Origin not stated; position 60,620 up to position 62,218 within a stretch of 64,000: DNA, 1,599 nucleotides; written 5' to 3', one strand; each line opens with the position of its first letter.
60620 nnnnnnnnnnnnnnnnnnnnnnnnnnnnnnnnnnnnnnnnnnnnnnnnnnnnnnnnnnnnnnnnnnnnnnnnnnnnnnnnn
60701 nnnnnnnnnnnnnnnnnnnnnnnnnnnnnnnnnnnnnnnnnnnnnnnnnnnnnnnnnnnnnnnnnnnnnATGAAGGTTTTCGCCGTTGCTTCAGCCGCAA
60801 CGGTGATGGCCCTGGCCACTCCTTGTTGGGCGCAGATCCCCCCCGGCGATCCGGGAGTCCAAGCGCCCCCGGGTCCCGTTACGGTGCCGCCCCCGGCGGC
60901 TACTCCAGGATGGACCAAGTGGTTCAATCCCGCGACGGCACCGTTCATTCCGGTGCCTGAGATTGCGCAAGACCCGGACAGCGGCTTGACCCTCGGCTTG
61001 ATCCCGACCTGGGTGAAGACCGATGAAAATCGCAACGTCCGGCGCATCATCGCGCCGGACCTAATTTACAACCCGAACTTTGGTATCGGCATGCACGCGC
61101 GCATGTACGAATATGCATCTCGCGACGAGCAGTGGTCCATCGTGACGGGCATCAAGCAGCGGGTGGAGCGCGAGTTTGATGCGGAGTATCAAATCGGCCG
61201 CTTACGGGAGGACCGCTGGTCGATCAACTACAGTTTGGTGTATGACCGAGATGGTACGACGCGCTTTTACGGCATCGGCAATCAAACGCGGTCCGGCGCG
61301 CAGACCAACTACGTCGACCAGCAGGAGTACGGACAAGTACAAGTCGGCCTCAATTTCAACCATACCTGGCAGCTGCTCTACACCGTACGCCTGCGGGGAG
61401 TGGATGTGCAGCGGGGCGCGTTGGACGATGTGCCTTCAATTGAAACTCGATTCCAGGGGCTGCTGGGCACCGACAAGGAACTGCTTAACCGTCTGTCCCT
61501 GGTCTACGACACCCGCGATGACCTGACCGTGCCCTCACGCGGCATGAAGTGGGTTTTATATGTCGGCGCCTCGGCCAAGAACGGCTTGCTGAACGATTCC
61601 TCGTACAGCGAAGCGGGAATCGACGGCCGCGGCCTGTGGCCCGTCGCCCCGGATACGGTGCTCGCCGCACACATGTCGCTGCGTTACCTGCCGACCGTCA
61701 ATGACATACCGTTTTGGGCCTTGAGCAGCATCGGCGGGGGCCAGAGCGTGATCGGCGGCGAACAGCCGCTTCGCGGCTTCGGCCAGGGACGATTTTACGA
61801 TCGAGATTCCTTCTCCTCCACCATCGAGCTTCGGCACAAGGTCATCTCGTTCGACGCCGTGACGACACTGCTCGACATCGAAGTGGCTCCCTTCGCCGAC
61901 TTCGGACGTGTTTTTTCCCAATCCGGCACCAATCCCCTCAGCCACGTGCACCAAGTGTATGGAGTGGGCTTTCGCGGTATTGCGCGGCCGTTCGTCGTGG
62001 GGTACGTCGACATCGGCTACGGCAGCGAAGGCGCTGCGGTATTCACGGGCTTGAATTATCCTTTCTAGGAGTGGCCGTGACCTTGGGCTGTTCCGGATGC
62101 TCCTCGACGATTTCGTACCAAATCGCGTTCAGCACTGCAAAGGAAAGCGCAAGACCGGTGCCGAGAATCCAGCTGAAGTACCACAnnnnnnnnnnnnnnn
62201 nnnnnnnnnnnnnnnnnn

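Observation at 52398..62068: Phosphonate (2-aminoethylphosphonate) cluster wired to lipid-head-group transfer, flipping and an outer-membrane barrel: candidate phosphonolipid system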

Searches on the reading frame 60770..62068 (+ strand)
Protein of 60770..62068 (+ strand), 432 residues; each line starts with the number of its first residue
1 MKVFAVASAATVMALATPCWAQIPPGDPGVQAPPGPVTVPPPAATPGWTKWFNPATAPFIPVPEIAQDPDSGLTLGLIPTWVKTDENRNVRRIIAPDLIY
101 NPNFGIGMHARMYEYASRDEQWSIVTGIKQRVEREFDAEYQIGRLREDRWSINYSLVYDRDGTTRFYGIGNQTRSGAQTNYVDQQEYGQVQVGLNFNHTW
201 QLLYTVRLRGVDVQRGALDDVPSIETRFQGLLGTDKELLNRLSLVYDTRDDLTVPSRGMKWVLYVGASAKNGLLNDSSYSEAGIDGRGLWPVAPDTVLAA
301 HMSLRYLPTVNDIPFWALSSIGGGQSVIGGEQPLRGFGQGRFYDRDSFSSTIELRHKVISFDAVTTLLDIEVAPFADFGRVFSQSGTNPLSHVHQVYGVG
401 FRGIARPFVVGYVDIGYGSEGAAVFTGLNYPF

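Call 4: search_protein_families(library=pfam, proteins=[window:60770-62068:+], max_evalue=0.01)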
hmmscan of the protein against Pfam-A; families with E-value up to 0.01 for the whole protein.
window:60770-62068:+ (432 aa): 1 family
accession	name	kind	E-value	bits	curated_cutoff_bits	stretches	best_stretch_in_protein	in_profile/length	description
PF01103.29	Omp85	-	7.1e-16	59.1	24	1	132-391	18-271/325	Omp85 superfamily domain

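Call 5: search_protein_families(library=ncbifam, proteins=[window:60770-62068:+], max_evalue=0.01)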
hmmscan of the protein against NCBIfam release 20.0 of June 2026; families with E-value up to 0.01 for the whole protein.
window:60770-62068:+ (432 aa): 2 families
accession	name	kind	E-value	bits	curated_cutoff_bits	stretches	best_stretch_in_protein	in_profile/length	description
NF047779.1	Omp85_fam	subfamily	1.1e-38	133.9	200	2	231-432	216-423/423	Omp85 family outer membrane protein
TIGR03303.1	OM_YaeT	equivalog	2.8e-06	26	297.15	1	133-400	440-704/741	outer membrane protein assembly factor BamA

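Call 46: find_homologous_proteins(query=window:60770-62068:+, max_evalue=0.00001)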
Query window:60770-62068:+ (432 aa): 2176 proteins with E <= 0.00001 among 8000 candidates; the best 120 are listed.
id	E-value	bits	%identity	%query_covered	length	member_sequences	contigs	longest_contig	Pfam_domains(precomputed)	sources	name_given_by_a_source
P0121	3.3e-282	954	95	96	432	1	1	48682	PF01103.30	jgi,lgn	jgi:hypothetical protein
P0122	1.2e-276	936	92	100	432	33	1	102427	PF01103.30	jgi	-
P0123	2.1e-271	918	91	100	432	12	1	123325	PF01103.30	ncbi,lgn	ncbi:MAG TPA: BamA/TamA family outer membrane protein [Steroidobacteraceae bacterium]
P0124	3.5e-269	911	100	91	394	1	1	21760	PF01103.30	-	-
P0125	5.4e-257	871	93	90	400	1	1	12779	PF01103.30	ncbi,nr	ncbi:MAG TPA: BamA/TamA family outer membrane protein, partial [Steroidobacteraceae bacterium]|nr:Ba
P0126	3.3e-247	838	83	98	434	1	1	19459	PF01103.30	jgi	jgi:hypothetical protein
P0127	9.9e-247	837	86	98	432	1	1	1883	PF01103.30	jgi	jgi:hypothetical protein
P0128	2.9e-246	835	90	91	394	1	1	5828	PF01103.30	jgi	jgi:outer membrane protein assembly factor BamA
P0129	1.0e-245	834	83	98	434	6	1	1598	PF01103.30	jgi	jgi:Omp85 superfamily domain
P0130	2.2e-245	832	81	99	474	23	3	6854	PF01103.30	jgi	jgi:hypothetical protein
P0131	3.7e-245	832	83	96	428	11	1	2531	PF01103.30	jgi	jgi:Omp85 superfamily domain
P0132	9.8e-245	830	82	96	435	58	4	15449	PF01103.30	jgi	jgi:hypothetical protein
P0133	7.6e-243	824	82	96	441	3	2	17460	PF01103.30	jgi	jgi:Omp85 superfamily domain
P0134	1.3e-242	823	82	96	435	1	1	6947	PF01103.30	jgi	jgi:Omp85 superfamily domain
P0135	3.8e-242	822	82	97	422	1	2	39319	PF01103.30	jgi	jgi:hypothetical protein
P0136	2.6e-241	819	83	96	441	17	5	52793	PF01103.30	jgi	jgi:hypothetical protein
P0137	3.1e-241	819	80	99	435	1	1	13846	PF01103.30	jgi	jgi:hypothetical protein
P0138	3.2e-241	819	82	95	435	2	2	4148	PF01103.30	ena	-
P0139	5.1e-241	818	82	97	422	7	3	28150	PF01103.30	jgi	jgi:hypothetical protein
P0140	7.4e-241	818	82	95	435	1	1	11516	PF01103.30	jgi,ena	-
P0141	8.1e-241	817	81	96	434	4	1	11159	PF01103.30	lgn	-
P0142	1.4e-240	817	79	100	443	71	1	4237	PF01103.30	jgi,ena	jgi:hypothetical protein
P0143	2.8e-240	816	80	98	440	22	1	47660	PF01103.30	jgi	jgi:hypothetical protein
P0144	4.2e-240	815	82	97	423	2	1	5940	PF01103.30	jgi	-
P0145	5.3e-240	815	79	100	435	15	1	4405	PF01103.30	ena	-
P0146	1.0e-239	814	81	96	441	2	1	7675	PF01103.30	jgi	jgi:Omp85 superfamily domain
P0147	3.2e-239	812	79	100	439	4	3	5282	PF01103.30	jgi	jgi:hypothetical protein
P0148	3.2e-238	809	79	100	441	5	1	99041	PF01103.30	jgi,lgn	jgi:hypothetical protein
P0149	4.2e-238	808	80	97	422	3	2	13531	PF01103.30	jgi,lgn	jgi:hypothetical protein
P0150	6.2e-238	808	79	98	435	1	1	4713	PF01103.30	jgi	jgi:hypothetical protein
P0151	2.5e-237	806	78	98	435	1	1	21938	PF01103.30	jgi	jgi:surface antigen Omp85-like protein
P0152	2.7e-237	806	79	98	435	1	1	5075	PF01103.30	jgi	jgi:hypothetical protein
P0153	3.3e-236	802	80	96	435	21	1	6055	PF01103.30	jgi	jgi:hypothetical protein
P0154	3.3e-236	802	79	98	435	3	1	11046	PF01103.30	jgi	jgi:Omp85 superfamily domain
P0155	9.4e-236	801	78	100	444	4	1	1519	PF01103.30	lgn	-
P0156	5.2e-234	795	77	100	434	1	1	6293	PF01103.30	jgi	jgi:hypothetical protein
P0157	5.9e-234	795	79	96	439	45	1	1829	PF01103.30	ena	-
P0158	1.2e-233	794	83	89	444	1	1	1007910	PF01103.30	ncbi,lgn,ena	-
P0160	3.4e-233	792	78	100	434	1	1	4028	PF01103.30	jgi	jgi:Omp85 superfamily domain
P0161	4.9e-233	792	80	96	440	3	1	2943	PF01103.30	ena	-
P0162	6.3e-231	785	85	89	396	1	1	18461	PF01103.30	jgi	jgi:outer membrane protein assembly factor BamA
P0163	9.5e-231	784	76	100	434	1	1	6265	PF01103.30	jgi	jgi:hypothetical protein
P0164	1.3e-227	774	76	100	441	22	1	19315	PF01103.30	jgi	jgi:Omp85 superfamily domain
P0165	1.7e-227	774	76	99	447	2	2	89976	PF01103.30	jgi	jgi:hypothetical protein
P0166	5.3e-227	772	75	100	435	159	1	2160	PF01103.30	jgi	-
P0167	5.0e-226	769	76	96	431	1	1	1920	PF01103.30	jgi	jgi:hypothetical protein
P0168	7.3e-226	768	76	96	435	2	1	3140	PF01103.30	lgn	-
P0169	4.5e-225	766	75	99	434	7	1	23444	PF01103.30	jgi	jgi:hypothetical protein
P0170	1.7e-223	760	75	96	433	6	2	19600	PF01103.30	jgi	jgi:Omp85 superfamily domain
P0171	3.1e-223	759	75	96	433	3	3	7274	PF01103.30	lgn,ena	-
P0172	4.0e-223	759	74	96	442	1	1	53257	PF01103.30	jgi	jgi:Omp85 superfamily domain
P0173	7.4e-223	758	74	99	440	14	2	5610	PF01103.30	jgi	jgi:surface antigen Omp85-like protein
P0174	1.0e-222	758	74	97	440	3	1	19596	PF01103.30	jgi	-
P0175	1.4e-221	754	75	96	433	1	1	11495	PF01103.30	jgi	jgi:Omp85 superfamily domain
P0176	6.4e-221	752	75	96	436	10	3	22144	PF01103.30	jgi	jgi:hypothetical protein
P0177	6.6e-221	752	74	96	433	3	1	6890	PF01103.30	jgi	jgi:hypothetical protein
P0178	7.4e-221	752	75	96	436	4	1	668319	PF01103.30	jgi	jgi:hypothetical protein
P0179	4.1e-220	749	73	100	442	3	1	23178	PF01103.30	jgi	jgi:hypothetical protein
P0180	9.5e-220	748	72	98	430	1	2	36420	PF01103.30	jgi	jgi:hypothetical protein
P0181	2.1e-219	747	73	97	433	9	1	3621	PF01103.30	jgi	jgi:hypothetical protein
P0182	3.7e-219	746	74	96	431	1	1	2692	PF01103.30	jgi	jgi:surface antigen Omp85-like protein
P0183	3.7e-219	746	72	96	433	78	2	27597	PF01103.30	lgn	-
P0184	2.8e-218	743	73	97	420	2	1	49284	PF01103.30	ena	-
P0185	3.1e-218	743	74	96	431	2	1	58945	PF01103.30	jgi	jgi:hypothetical protein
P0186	3.8e-218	743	72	99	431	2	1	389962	PF01103.30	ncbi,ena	-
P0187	1.4e-217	741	75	99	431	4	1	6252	PF01103.30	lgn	-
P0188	4.5e-217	739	72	96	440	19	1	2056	PF01103.30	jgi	jgi:hypothetical protein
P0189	1.2e-216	738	73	96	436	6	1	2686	PF01103.30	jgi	jgi:surface antigen Omp85-like protein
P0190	1.2e-215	734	72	100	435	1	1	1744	PF01103.30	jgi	jgi:hypothetical protein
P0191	1.0e-214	731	71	100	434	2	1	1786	PF01103.30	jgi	jgi:Omp85 superfamily domain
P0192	1.4e-214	731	72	96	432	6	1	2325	PF01103.30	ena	-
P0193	6.8e-214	729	71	99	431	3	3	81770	PF01103.30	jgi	jgi:hypothetical protein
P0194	9.0e-214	728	72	96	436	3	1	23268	PF01103.30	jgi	jgi:hypothetical protein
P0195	1.0e-213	728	72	96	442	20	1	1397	PF01103.30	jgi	jgi:hypothetical protein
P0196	5.6e-212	722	75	92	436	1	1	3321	PF01103.30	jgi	-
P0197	2.6e-210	717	72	96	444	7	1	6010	PF01103.30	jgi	jgi:hypothetical protein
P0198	1.2e-209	715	73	97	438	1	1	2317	PF01103.30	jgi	jgi:hypothetical protein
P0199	1.6e-209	714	70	98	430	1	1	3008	PF01103.30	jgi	jgi:hypothetical protein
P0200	2.1e-208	711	72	96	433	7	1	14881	PF01103.30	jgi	jgi:hypothetical protein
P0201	3.9e-208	710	71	100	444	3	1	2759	PF01103.30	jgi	jgi:Omp85 superfamily domain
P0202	7.3e-208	709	70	100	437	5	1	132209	PF01103.30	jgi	jgi:Omp85 superfamily domain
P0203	1.0e-207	708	70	96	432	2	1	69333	PF01103.30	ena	-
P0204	1.1e-207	708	69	100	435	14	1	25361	PF01103.30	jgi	jgi:hypothetical protein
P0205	5.2e-207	706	73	93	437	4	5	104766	PF01103.30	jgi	-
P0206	1.3e-206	705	72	96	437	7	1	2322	PF01103.30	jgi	jgi:Omp85 superfamily domain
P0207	1.3e-206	705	72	96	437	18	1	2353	PF01103.30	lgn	-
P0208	4.4e-206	703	70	96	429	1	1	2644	PF01103.30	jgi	jgi:hypothetical protein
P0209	7.1e-206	702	70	98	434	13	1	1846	PF01103.30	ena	-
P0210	1.5e-205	701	72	90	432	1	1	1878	PF01103.30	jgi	jgi:Omp85 superfamily domain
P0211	4.1e-205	700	70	96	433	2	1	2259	PF01103.30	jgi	jgi:hypothetical protein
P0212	8.0e-205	699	68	98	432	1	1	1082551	-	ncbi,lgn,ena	-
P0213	7.3e-204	696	68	96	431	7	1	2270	PF01103.30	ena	-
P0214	3.3e-203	693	68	100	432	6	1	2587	PF01103.30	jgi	jgi:surface antigen Omp85-like protein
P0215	3.7e-203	693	68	99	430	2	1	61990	PF01103.30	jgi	jgi:hypothetical protein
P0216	5.8e-203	693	71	96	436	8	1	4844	PF01103.30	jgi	jgi:Omp85 superfamily domain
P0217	7.2e-203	692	81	83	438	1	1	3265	PF01103.30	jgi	-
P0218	1.1e-202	692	69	99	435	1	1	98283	PF01103.30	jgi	jgi:Omp85 superfamily domain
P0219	1.4e-202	691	67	100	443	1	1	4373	PF01103.30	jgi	jgi:Omp85 superfamily domain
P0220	2.0e-202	691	68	100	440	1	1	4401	PF01103.30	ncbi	-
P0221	3.3e-202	690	73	90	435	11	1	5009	PF01103.30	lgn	-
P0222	4.5e-202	690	67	100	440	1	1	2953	PF01103.30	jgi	jgi:hypothetical protein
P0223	1.5e-201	688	69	97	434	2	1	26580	PF01103.30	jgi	jgi:Omp85 superfamily domain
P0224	2.3e-201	687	67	97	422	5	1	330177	PF01103.30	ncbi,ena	-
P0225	2.8e-201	687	68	98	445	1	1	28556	PF01103.30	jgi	jgi:hypothetical protein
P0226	3.3e-201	687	74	91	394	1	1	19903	PF01103.30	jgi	jgi:outer membrane protein assembly factor BamA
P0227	4.8e-201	686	74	90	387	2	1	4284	PF01103.30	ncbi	ncbi:MAG TPA: BamA/TamA family outer membrane protein, partial [Steroidobacteraceae bacterium]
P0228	4.6e-200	683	71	90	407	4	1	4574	PF01103.30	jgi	jgi:outer membrane protein assembly factor BamA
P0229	1.7e-198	678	68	96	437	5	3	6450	PF01103.30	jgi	jgi:hypothetical protein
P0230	3.7e-197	674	67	100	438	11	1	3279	PF01103.30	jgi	jgi:hypothetical protein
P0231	1.6e-196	671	69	98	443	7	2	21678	PF01103.30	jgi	jgi:hypothetical protein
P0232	5.2e-196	670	68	97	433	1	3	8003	PF01103.30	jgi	jgi:hypothetical protein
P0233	6.2e-196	669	71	91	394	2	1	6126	PF01103.30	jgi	jgi:outer membrane protein assembly factor BamA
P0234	7.1e-196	669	68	97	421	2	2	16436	PF01103.30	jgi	jgi:hypothetical protein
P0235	1.1e-195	669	67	98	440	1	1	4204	PF01103.30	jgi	-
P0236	2.4e-195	668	66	100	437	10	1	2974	PF01103.30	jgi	jgi:hypothetical protein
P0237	4.1e-195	667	69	89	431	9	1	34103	PF01103.30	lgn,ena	-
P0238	1.4e-194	665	66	100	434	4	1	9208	PF01103.30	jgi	jgi:hypothetical protein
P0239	1.6e-194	665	68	96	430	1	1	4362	PF01103.30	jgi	jgi:hypothetical protein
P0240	2.4e-194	664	65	98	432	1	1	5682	PF01103.30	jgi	jgi:hypothetical protein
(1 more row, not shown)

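Call 52: predict_structure(alignment_id=A2)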
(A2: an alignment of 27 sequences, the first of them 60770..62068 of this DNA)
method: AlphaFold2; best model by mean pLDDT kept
length: 432 residues; sequences in the alignment: 27
mean_pLDDT: 42.4   pTM: 0.43
mean pLDDT of the five models: 42.4, 39.4, 38.6, 35.6, 27.6
residues with pLDDT >= 90: 0; 70-90: 9; 50-70: 125; < 50: 298
segments of 3 or more residues with pLDDT < 50: 1-70, 86-91, 114-240, 252-254, 268-279, 308-347, 362-367, 380-393, 405-411, 426-432
pLDDT, mean of each block of 10 residues (from residue 1): 42 34 31 31 28 30 42 57 50 56 57 43 42 28 31 30 25 28 35 38 38 32 28 39 58 57 54 44 63 74 53 29 21 23 43 65 51 57 41 52 48 52 43 27
secondary structure, 60 per line:
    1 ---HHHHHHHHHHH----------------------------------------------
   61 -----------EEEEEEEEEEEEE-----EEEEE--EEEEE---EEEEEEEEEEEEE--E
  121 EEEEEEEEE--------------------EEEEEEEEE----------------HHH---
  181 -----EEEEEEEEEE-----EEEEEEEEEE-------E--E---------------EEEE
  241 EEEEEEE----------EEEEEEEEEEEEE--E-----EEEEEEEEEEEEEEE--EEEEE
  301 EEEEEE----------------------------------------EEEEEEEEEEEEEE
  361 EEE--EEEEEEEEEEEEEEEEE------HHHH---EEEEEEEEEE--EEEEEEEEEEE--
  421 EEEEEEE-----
elements in order: H4-14 E72-84 E90-94 E97-101 E105-117 E120-129 E150-158 E186-195 E201-210 E237-247 E258-270 E279-293 E296-306 E347-363 E366-382 H389-392 E396-405 E408-418 E421-427

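Call 59: find_encoding_contigs(protein=P0212, flank=9000, max_places=2)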
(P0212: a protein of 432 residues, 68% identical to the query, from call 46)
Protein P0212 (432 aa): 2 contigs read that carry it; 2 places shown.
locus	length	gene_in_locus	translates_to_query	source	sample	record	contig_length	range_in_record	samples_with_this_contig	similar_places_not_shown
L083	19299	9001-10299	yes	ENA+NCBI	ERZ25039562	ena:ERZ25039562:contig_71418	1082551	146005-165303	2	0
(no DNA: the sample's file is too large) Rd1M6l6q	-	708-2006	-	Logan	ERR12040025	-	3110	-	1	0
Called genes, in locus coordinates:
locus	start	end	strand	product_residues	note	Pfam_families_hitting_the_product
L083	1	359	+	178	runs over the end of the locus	PF04909:Amidohydro_2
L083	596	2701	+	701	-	PF00989:PAS (weak), PF08448:PAS_4, PF13426:PAS_9 (weak), PF00512:HisKA, PF02518:HATPase_c, PF00072:Response_reg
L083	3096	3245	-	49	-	-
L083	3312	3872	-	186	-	-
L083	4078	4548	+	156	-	-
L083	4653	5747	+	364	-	PF00355:Rieske, PF19112:VanA_C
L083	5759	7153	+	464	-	PF01066:CDP-OH_P_transf, PF23169:HalD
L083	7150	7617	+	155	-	PF03706:LPG_synthase_TM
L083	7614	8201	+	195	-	PF03706:LPG_synthase_TM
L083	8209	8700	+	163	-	PF00483:NTP_transferase, PF12804:NTP_transf_3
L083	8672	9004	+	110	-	-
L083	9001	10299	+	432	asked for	-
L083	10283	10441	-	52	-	PF08173:YbgT_YccB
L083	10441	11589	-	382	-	PF02322:Cyt_bd_oxida_II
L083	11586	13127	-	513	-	PF01654:Cyt_bd_oxida_I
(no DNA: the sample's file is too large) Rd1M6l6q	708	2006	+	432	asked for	-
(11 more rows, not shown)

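Call 60: find_encoding_contigs(protein=P0224, flank=9000, max_places=2)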
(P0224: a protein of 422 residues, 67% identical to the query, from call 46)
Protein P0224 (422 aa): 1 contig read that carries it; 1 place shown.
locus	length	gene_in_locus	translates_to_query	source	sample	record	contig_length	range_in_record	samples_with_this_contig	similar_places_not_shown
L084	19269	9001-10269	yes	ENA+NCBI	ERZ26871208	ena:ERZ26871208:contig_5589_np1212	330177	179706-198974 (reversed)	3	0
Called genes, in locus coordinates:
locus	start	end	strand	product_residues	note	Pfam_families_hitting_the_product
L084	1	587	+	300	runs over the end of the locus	PF00892:EamA, PF05653:Mg_trans_NIPA (weak), PF00892:EamA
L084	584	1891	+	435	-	PF08013:GatZ_KbaZ-like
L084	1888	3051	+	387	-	PF01380:SIS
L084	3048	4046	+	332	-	PF01869:BcrAD_BadFG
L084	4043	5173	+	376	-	PF04909:Amidohydro_2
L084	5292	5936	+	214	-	PF01596:Methyltransf_3, PF13578:Methyltransf_24, PF13649:Methyltransf_25 (weak)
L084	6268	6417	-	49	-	-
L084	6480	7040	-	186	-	PF04366:Ysc84 (faint)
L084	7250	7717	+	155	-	-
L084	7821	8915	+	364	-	PF00355:Rieske, PF19112:VanA_C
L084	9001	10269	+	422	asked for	PF01103:Omp85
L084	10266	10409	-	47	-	PF08173:YbgT_YccB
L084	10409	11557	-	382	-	PF02322:Cyt_bd_oxida_II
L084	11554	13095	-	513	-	PF01654:Cyt_bd_oxida_I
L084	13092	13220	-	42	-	-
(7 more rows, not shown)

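Call 61: find_related_loci(query=A2, collection=metagenome_contigs, flank=10000)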
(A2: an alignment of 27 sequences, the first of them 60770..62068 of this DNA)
Query A2 (432 aa) in metagenome_contigs; peptide patterns used: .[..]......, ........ (x = any residue, [..] = any of these).
600 stretches matched a pattern (row limit reached: there are more); 529 encode a relative of the query (tblastn E <= 1e-3); the best 80 are kept; 80 distinct loci.
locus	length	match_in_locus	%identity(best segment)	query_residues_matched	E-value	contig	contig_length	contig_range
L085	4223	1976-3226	82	18-432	0e+0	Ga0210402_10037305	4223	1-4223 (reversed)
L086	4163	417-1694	81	9-432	0e+0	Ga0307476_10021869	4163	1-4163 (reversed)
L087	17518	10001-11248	83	19-432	0e+0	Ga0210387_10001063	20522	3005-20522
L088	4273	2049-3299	79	18-432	0e+0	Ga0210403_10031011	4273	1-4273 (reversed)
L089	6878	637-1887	80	18-432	0e+0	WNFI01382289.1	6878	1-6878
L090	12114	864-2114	81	18-432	0e+0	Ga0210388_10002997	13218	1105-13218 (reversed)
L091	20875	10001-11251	81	18-432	0e+0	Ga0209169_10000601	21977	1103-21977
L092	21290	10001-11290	76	5-432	0e+0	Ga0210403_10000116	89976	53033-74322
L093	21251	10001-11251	79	18-432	0e+0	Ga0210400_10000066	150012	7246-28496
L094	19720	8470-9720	79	18-432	0e+0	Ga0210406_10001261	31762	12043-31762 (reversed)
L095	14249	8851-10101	79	18-432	0e+0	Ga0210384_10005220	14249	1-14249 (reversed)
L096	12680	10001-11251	76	18-432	0e+0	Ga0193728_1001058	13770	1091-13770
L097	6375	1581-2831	76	18-432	0e+0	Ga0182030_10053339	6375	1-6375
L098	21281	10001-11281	73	6-432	0e+0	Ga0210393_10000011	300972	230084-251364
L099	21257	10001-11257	74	13-432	0e+0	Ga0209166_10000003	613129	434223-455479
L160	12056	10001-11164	68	47-432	2e-176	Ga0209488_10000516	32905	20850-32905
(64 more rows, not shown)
